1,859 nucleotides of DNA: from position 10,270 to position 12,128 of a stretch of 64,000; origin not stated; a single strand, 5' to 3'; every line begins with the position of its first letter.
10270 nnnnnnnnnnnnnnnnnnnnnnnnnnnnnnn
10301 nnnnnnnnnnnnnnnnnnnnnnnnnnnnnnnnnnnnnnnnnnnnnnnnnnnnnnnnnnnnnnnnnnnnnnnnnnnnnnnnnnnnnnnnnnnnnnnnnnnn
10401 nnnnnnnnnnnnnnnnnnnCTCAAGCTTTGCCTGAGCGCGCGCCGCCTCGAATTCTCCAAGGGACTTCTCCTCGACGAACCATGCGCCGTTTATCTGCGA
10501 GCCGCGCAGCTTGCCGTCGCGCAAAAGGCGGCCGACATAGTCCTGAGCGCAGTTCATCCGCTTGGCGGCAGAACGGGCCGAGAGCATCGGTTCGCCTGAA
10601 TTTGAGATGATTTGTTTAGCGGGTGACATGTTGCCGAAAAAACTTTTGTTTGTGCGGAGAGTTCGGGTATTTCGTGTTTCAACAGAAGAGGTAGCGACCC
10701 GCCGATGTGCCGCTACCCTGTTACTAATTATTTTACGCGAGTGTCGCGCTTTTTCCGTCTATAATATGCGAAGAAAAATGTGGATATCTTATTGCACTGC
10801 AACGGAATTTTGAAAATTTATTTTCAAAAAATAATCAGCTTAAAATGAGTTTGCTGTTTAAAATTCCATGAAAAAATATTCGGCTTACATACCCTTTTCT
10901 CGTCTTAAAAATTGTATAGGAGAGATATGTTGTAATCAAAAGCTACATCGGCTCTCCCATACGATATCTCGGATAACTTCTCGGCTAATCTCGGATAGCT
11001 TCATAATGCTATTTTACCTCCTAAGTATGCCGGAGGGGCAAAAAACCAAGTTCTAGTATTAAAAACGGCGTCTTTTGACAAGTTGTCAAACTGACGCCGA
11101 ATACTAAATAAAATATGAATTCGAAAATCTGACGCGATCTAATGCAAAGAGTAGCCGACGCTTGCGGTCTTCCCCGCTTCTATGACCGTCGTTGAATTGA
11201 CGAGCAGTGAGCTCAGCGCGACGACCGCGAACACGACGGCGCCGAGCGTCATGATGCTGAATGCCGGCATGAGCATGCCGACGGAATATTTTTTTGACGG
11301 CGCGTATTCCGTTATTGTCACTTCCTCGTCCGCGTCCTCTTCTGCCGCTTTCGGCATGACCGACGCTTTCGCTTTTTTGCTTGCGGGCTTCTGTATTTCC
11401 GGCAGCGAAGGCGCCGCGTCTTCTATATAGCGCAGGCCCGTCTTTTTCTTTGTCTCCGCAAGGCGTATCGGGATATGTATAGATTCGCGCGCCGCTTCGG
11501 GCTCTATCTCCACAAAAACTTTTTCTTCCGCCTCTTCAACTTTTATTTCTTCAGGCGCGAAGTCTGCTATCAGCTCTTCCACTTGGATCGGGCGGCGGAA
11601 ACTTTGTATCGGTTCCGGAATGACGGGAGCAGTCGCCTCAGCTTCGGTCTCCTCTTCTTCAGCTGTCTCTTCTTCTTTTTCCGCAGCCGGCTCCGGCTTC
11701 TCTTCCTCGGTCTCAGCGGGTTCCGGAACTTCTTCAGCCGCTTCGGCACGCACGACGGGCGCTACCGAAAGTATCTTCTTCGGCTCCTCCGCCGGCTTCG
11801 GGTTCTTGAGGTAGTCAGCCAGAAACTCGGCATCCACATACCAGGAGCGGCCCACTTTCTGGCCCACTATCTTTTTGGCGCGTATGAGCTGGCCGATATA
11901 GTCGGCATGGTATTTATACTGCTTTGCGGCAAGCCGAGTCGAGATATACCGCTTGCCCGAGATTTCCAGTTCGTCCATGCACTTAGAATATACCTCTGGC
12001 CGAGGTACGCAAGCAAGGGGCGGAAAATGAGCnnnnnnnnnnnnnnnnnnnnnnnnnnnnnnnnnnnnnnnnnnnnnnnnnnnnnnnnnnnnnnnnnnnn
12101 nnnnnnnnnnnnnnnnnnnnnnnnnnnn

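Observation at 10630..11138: AT-rich 500-bp regulatory island between the two HTH-TM genes, with 11-bp-phased direct repeats and a TTGACAA-palindrome terminator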

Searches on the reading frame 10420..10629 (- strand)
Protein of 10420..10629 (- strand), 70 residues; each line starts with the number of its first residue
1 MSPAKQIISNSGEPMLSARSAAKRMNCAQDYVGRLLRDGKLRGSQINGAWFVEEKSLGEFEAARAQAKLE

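Call 15: search_protein_families(library=pfam, proteins=[window:10420-10629:-], max_evalue=10)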
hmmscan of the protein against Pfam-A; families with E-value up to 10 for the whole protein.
window:10420-10629:- (70 aa): 2 families
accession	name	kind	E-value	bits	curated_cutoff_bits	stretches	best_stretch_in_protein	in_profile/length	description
PF12728.13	HTH_17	-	0.0013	19.4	27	1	16-62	2-48/51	Helix-turn-helix domain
PF21531.3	Rv2175c_wHTH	-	0.033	14.6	27.1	1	10-41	10-41/57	DNA-binding protein Rv2175c, wHTH domain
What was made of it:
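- Checked: The 'HTH_17-like' label is only sub-threshold in Pfam: 19 bits against a gathering score of 27, E about 1e-3, for both proteins (call 15).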

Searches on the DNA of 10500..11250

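Call 25: search_rna_families(source=window, start=10500, end=11250, threshold=evalue, max_evalue=10)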
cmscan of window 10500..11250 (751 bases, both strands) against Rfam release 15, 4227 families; matches with E-value up to 10: 2.
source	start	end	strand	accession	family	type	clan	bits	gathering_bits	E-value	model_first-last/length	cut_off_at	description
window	10780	10816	+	RF01348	CRISPR-DR38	Gene; CRISPR;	-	18.3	44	3.1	1-35/35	no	CRISPR RNA direct repeat element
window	10804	10867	+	RF02625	WsnRNA46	Gene; sRNA;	-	15.8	65.3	5.7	42-111/151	no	Wolbachia sRNA 46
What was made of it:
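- On Structured non-coding RNA or riboswitch: With permissive E-values the gap gives only chance-level hits (call 25).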

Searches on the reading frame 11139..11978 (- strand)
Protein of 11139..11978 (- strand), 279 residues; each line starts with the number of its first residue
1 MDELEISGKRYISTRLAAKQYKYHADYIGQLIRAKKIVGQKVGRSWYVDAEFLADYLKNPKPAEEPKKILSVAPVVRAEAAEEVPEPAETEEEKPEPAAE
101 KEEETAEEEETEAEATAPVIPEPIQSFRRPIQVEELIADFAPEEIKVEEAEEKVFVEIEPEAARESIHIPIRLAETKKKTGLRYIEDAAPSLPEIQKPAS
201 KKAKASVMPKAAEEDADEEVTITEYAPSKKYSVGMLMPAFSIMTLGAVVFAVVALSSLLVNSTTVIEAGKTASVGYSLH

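Call 12: search_protein_families(library=pfam, proteins=[window:11139-11978:-], max_evalue=0.01)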
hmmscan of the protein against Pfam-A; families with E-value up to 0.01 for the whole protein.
window:11139-11978:- (279 aa): 0 families

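Call 17: find_encoding_contigs(protein=window:11139-11978:-, flank=6000, max_places=8)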
Protein window:11139-11978:- (279 aa): no gene with exactly this product is on record in the collection.

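Call 18: find_homologous_proteins(query=window:11139-11978:-)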
Query window:11139-11978:- (279 aa): 438 proteins with E <= 0.001 among 8000 candidates; the best 120 are listed.
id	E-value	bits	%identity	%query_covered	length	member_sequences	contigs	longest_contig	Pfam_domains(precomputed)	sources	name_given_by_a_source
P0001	5.9e-166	568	100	100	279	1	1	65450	-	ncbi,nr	ncbi:MAG TPA: hypothetical protein VHD55_03850 [Candidatus Paceibacterota bacterium]|nr:hypothetical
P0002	9.5e-129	446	77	100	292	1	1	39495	-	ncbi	-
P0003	8.9e-81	289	57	100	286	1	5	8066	-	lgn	-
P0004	3.9e-71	258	51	100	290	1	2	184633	-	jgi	jgi:hypothetical protein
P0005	7.4e-70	253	53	100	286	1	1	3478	-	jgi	jgi:hypothetical protein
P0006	5.9e-69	250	50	100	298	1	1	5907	-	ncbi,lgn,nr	ncbi:MAG TPA: hypothetical protein VHD37_02005 [Candidatus Paceibacterota bacterium]|nr:hypothetical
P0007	1.8e-60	223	51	100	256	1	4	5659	-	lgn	-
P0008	2.3e-56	209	48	100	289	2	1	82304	-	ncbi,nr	ncbi:MAG TPA: hypothetical protein VHD31_03805 [Candidatus Paceibacterota bacterium]|nr:hypothetical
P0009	5.1e-55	205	44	100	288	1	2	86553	-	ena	-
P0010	3.6e-54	202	65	27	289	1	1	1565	-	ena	-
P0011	5.6e-54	201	48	100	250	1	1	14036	-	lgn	-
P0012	7.7e-54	201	48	100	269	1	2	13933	-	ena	-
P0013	1.8e-52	196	75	24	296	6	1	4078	-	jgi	-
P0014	4.0e-49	186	45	100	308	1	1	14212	-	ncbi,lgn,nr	ncbi:MAG TPA: hypothetical protein VG753_01270 [Candidatus Paceibacterota bacterium]|nr:hypothetical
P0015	5.0e-44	169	41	100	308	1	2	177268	-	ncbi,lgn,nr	ncbi:MAG TPA: hypothetical protein VG934_03310 [Candidatus Paceibacterota bacterium]|nr:hypothetical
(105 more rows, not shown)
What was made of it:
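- Tried and rejected: Nothing was found, although a 100% identical entry exists in the search database (calls 17, 18).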

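Call 19: find_encoding_contigs(protein=P0002, flank=4000, max_places=3)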
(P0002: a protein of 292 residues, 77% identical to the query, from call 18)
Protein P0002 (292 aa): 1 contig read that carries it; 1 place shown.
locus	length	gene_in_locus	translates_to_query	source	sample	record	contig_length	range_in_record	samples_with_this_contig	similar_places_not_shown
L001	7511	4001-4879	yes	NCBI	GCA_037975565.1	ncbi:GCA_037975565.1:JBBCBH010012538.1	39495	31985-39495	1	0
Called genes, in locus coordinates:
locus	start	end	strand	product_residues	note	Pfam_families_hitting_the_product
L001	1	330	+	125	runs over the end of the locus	PF01926:MMR_HSR1 (faint)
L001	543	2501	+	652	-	PF07953:Toxin_R_bind_N (faint), PF13385:Laminin_G_3, PF02973:Sialidase (faint), PF13385:Laminin_G_3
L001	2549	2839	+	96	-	PF02934:GatB_N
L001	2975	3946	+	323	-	PF02934:GatB_N, PF02637:GatB_Yqey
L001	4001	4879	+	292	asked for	-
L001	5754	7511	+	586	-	?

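Call 20: find_encoding_contigs(protein=P0004, flank=4000, max_places=3)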
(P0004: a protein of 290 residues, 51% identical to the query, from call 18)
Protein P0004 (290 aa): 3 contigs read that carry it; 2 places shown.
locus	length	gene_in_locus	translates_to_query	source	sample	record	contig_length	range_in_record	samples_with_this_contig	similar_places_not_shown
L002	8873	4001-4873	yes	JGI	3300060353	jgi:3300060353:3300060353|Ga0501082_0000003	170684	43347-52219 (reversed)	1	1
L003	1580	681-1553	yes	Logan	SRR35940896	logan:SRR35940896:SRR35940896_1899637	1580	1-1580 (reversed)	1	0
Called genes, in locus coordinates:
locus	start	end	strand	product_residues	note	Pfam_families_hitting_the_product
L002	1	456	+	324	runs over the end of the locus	PF01018:GTP1_OBG, PF01926:MMR_HSR1, PF02421:FeoB_N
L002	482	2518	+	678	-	PF22925:TS_C (faint), PF13385:Laminin_G_3, PF00054:Laminin_G_1 (faint), PF13385:Laminin_G_3, PF02973:Sialidase (weak), PF07953:Toxin_R_bind_N, PF13385:Laminin_G_3, PF02210:Laminin_G_2 (weak)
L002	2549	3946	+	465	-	PF02934:GatB_N, PF02637:GatB_Yqey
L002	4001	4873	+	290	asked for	-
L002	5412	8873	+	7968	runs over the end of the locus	PF08309:LVIVD, PF00415:RCC1, PF25384:Alsin_RLD (faint), PF00415:RCC1 (weak), PF13540:RCC1_2, PF13884:Peptidase_S74 (weak), PF16403:Bact_surface_Ig-like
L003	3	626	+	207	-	?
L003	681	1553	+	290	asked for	-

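Call 26: find_related_loci(query=A1, collection=genome_contigs, flank=2500)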
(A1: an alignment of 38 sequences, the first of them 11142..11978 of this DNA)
Query A1 (279 aa) in genome_contigs; peptide patterns used: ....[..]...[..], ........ (x = any residue, [..] = any of these).
101 stretches matched a pattern; 63 encode a relative of the query (tblastn E <= 1e-3); 63 distinct loci.
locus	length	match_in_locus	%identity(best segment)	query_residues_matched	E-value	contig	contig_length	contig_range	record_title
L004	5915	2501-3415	45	1-279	2e-54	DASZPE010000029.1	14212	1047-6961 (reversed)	MAG TPA_asm: Candidatus Paceibacterota bacterium isolate SMAG_U5963 k141_771753, whole genome shotgun sequence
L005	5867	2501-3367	48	1-279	2e-51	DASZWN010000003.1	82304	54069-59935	MAG TPA_asm: Candidatus Paceibacterota bacterium isolate SMAG_U6158 k141_34903, whole genome shotgun sequence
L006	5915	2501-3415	41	1-279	4e-49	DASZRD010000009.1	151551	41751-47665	MAG TPA_asm: Candidatus Paceibacterota bacterium isolate SMAG_U6015 k141_1099950, whole genome shotgun sequence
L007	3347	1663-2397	38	1-279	1e-43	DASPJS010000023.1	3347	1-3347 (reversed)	MAG TPA_asm: Candidatus Paceibacterota bacterium isolate SMAG_U12016 k141_1117077, whole genome shotgun sequence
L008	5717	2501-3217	40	1-278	3e-43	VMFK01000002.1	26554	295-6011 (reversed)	MAG: Parcubacteria group bacterium Gr01-1014_56 G01um101456_scaffold_516, whole genome shotgun sequence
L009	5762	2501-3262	43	1-279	3e-43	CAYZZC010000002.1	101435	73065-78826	MAG TPA_asm: uncultured Candidatus Saccharibacteria bacterium isolate ERP113451_co3_31 genome assembly, contig: NODE_65_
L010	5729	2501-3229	37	1-277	6e-36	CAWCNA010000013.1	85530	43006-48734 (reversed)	MAG: Candidatus Adlerbacteria bacterium isolate MFD04540.bin.3.55 genome assembly, contig: contig_72594, whole genome sh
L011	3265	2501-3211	37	1-278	8e-35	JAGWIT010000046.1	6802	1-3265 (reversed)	MAG: Patescibacteria group bacterium isolate REEB120 contig-150_15637, whole genome shotgun sequence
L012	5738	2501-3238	37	1-279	2e-34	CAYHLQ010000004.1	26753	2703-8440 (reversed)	MAG TPA_asm: uncultured Candidatus Saccharibacteria bacterium isolate ERP119705_co13_492 genome assembly, contig: NODE_2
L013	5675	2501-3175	37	1-274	5e-34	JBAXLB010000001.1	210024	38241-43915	MAG: Candidatus Adlerbacteria bacterium isolate ELA416 MAG416_1, whole genome shotgun sequence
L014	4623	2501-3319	35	1-278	8e-33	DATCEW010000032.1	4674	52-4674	MAG TPA_asm: Candidatus Paceibacterota bacterium isolate SMAG_U7764 k141_325041, whole genome shotgun sequence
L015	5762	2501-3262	35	1-277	2e-32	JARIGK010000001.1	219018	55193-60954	MAG: Candidatus Adlerbacteria bacterium isolate CullarsAll.DT.02 k141_426384, whole genome shotgun sequence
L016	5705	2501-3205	35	1-278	4e-32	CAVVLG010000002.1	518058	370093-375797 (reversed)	MAG: Candidatus Adlerbacteria bacterium isolate MFD09222.bin.1.2 genome assembly, contig: contig_36000, whole genome sho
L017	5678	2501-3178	36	1-274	1e-31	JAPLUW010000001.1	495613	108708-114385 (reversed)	MAG: Candidatus Adlerbacteria bacterium isolate LacPavin_0818_WC45_MAG_49_12 LacPavin_0818_WC45_scaffold_276048, whole g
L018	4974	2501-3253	33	1-278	6e-31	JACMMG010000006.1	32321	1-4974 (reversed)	MAG: Candidatus Parcubacteria bacterium isolate ES-bin-7 ES-bin-7-contig-k141_836089, whole genome shotgun sequence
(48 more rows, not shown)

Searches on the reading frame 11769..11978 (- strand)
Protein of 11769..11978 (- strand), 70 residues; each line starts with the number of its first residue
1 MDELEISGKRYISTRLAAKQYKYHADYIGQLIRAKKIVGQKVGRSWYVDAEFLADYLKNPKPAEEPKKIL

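Call 15: search_protein_families(library=pfam, proteins=[window:11769-11978:-], max_evalue=10)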
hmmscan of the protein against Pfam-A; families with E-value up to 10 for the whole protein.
window:11769-11978:- (70 aa): 1 family
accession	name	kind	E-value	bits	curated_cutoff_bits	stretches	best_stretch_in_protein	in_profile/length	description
PF12728.13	HTH_17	-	0.0016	19.1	27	1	17-59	7-49/51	Helix-turn-helix domain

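Call 54: predict_structure(alignment_id=A3)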
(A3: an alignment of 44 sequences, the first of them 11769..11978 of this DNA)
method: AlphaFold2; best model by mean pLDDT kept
length: 70 residues; sequences in the alignment: 44
mean_pLDDT: 80.0   pTM: 0.60
mean pLDDT of the five models: 80.0, 78.9, 78.5, 75.4, 75.3
residues with pLDDT >= 90: 11; 70-90: 42; 50-70: 16; < 50: 1
segments of 3 or more residues with pLDDT < 50: none
pLDDT, mean of each block of 10 residues (from residue 1): 70 89 90 88 88 82 52
secondary structure, 60 per line:
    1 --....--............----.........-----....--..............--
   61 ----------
elements in order: E3-6 E9-13 H14-20 H25-33 E39-42 E45-49 H50-58
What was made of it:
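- On Pfam HTH_17 / BldC-Xis-like winged helix (flanking proteins): AlphaFold2 model with pLDDT 80 and strand-strand-helix-helix-strand-strand-helix order (call 54).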

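Call 57: fold_search(model_id=the predicted structure, library=pdb)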
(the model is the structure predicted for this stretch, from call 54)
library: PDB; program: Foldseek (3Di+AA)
matches with E <= 10: 662; with E <= 0.001: 0
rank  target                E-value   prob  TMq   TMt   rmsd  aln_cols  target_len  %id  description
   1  6ama_Y                1.9e-01  0.99  0.64  0.76   2.2        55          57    9  Structure of S. coelicolor/S. venezuelae BldC-smeA-ssfA complex to 3.09 Angstrom (released 2018-03-28)
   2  4p0z                  2.0e-01  0.94  0.55  0.36   5.6        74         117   15  Structure of the double stranded DNA binding type IV secretion protein TraN from Enterococcus (released 2014-07-30)
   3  6ama_B                2.1e-01  0.99  0.61  0.75   1.8        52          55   10  Structure of S. coelicolor/S. venezuelae BldC-smeA-ssfA complex to 3.09 Angstrom (released 2018-03-28)
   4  4p0y_A                2.4e-01  0.92  0.55  0.36   5.6        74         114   15  Structure of the double stranded DNA binding type IV secretion protein TraN from Enterococcus (released 2014-07-30)
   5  6amk_A                2.7e-01  0.94  0.53  0.67   2.6        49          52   16  Structure of Streptomyces venezuelae BldC-whiI opt complex (released 2018-03-28)
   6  1r1u_B                2.7e-01  0.66  0.41  0.33   4.7        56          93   16  Crystal structure of the metal-sensing transcriptional repressor CzrA from Staphylococcus aureus in the apo-form (released 2004-05-18)
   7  1r1u_A                2.7e-01  0.66  0.41  0.32   4.7        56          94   16  Crystal structure of the metal-sensing transcriptional repressor CzrA from Staphylococcus aureus in the apo-form (released 2004-05-18)
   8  6j05_A                2.7e-01  0.33  0.37  0.28  10.7        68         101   18  Structures of two ArsR As(III)-responsive repressors: implications for the mechanism of derepression (released 2019-07-03)
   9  4j2n_C                3.3e-01  0.98  0.57  0.69   1.5        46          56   17  Crystal Structure of mycobacteriophage Pukovnik Xis (released 2013-10-23)
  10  9e71_BW               3.3e-01  0.66  0.39  0.40   2.9        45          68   18  Cryo-EM structure of the Pyrobaculum calidifontis 70S ribosome (released 2024-11-20)
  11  4k2e_A                3.3e-01  0.44  0.39  0.30   5.2        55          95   13  HlyU from Vibrio cholerae N16961 (released 2014-04-30)
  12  4ggg_B                4.3e-01  0.60  0.44  0.34   4.5        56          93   16  Crystal structure of V66A/L68V CzrA in the Zn(II)bound state. (released 2013-02-06)
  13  6amk_B                4.6e-01  0.96  0.59  0.77   1.8        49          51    6  Structure of Streptomyces venezuelae BldC-whiI opt complex (released 2018-03-28)
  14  5i44_A                4.6e-01  0.91  0.54  0.56   2.1        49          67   10  Structure of RacA-DNA complex; P21 form (released 2016-05-04)
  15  5jb3_8                4.6e-01  0.41  0.39  0.26   4.7        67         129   12  Cryo-EM structure of a full archaeal ribosomal translation initiation complex in the P-REMOTE conformation (released 2016-11-30)
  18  6ama_A                5.2e-01  0.95  0.59  0.74   1.8        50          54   10  Structure of S. coelicolor/S. venezuelae BldC-smeA-ssfA complex to 3.09 Angstrom (released 2018-03-28)
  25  6ama_P                6.3e-01  0.84  0.56  0.67   2.3        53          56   17  Structure of S. coelicolor/S. venezuelae BldC-smeA-ssfA complex to 3.09 Angstrom (released 2018-03-28)
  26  5i44_B                6.3e-01  0.69  0.51  0.52   3.3        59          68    8  Structure of RacA-DNA complex; P21 form (released 2016-05-04)
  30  5i44_G                6.7e-01  0.69  0.52  0.53   3.3        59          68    8  Structure of RacA-DNA complex; P21 form (released 2016-05-04)
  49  6ama_H                8.6e-01  0.77  0.53  0.64   2.4        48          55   10  Structure of S. coelicolor/S. venezuelae BldC-smeA-ssfA complex to 3.09 Angstrom (released 2018-03-28)
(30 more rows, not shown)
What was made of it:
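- On Pfam HTH_17 / BldC-Xis-like winged helix (flanking proteins): The top Foldseek hits are BldC, TraN, Xis, RacA and RdfS, with TM 0.5-0.76 and probability up to 0.99, but E-values of 0.2-0.7 (call 57).
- Closest known: BldC of Streptomyces and its operators. Same: It is the best structural match of the flanking N-terminal domain (call 57).
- Closest known: RacA and its ram sites in Bacillus subtilis. Same: RacA is a MerR-like winged helix and is among the fold hits (5i44, call 57).
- Closest known: Lambda-type Xis and other recombination directionality factors with phased direct repeats. Same: Same fold class (call 57).
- The AlphaFold2 model of the N-terminal domain (pLDDT 80) best matches BldC (6ama; TM 0.64/0.76, rmsd 2.2 A), TraN, Pukovnik Xis, RacA and RdfS (calls 54, 57). 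The RacA-like and Xis-like fold of the flanking proteins (call 57) recalls architectural proteins that anchor or recombine DNA.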

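Call 72: search_solved_structures(query=A3, max_evalue=10)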
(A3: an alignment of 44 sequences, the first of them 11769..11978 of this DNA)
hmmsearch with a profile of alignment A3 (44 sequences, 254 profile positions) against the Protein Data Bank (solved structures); distinct sequences matched with E-value up to 10: 1.
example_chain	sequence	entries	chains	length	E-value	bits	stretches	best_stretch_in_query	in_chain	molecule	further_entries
7bgf_A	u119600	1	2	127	1.6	11.9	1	49-127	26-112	DNA endonuclease RBBP8,CtIP/RBBP8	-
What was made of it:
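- Closest known: BldC of Streptomyces and its operators. Different: There is no sequence-level relationship (calls 15, 72).
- The Foldseek E-values are weak (0.2-0.7), Pfam HTH_17 is below its gathering score (call 15), and there is no sequence-level relative in the PDB (call 72).
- Tried and rejected: No relative found (call 72).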
